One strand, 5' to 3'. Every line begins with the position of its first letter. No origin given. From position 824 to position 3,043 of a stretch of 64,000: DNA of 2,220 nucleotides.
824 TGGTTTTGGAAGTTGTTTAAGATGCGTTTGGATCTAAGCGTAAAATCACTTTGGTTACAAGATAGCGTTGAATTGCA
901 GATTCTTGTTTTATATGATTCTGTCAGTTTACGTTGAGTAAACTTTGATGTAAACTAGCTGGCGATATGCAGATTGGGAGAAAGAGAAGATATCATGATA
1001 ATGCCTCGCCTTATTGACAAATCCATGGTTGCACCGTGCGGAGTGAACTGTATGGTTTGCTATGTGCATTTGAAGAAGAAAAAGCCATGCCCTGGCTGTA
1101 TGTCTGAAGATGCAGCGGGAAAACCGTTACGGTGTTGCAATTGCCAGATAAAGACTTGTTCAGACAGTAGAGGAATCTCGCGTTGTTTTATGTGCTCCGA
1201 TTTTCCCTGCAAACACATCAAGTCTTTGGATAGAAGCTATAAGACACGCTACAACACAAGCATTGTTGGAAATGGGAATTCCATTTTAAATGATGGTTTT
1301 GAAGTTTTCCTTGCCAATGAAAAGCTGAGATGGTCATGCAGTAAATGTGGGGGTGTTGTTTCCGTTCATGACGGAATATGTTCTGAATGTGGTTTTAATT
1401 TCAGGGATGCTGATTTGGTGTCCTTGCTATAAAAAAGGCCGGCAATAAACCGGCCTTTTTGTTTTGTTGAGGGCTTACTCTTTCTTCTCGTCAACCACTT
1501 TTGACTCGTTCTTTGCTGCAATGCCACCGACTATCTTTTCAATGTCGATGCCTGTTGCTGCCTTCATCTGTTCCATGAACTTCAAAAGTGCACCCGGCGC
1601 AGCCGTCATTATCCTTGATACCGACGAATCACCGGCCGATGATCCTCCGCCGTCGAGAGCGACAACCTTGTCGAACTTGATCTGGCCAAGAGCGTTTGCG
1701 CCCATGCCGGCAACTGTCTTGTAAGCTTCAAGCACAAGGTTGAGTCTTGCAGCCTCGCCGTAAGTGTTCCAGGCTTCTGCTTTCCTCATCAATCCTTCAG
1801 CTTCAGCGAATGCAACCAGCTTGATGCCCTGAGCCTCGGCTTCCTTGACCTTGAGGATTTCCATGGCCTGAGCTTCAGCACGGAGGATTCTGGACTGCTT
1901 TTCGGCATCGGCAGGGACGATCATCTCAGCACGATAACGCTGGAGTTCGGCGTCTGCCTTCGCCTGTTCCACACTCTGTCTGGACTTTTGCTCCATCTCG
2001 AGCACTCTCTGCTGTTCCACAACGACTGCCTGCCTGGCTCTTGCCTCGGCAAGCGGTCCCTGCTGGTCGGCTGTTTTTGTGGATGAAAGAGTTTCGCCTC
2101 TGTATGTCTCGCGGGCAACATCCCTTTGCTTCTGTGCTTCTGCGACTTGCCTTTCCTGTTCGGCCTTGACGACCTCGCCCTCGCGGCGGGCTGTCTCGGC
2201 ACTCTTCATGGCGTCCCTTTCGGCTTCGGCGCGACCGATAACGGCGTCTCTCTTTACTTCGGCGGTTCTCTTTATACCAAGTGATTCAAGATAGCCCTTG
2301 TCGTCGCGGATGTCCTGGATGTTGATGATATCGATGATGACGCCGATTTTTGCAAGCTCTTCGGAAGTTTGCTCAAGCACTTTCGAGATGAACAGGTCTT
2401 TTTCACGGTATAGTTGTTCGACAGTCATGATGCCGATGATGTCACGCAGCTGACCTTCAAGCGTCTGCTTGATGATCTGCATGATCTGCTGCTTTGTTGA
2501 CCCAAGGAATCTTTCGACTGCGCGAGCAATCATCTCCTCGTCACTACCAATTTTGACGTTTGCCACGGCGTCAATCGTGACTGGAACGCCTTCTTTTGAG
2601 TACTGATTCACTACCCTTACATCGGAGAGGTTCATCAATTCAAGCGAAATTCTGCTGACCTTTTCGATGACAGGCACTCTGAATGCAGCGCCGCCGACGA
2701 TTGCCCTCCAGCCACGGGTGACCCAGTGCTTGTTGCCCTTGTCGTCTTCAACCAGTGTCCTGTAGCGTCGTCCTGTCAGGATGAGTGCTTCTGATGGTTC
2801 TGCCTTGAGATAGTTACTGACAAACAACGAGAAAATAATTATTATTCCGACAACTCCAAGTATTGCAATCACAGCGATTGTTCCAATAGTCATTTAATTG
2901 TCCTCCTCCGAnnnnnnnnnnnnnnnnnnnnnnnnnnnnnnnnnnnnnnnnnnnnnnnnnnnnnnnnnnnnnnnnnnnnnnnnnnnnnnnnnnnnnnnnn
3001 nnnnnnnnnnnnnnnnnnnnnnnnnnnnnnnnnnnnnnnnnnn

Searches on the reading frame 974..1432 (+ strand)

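Call 65: search_protein_families(library=pfam, proteins=[window:974-1432:+], max_evalue=0.001)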
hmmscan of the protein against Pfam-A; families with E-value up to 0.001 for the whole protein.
window:974-1432:+ (152 aa): 1 family
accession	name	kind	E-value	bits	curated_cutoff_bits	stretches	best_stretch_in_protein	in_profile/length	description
PF12675.12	DUF3795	-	5.8e-08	33.5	22.6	1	18-83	1-82/83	Protein of unknown function (DUF3795)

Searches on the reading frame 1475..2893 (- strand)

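Call 65: search_protein_families(library=pfam, proteins=[window:1475-2893:-], max_evalue=0.001)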
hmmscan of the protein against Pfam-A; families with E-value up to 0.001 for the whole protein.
window:1475-2893:- (472 aa): 1 family
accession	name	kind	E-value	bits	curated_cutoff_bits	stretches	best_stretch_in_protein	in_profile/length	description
PF01145.31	Band_7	-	7e-24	85.3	23.6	1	64-225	20-175/176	SPFH domain / Band 7 family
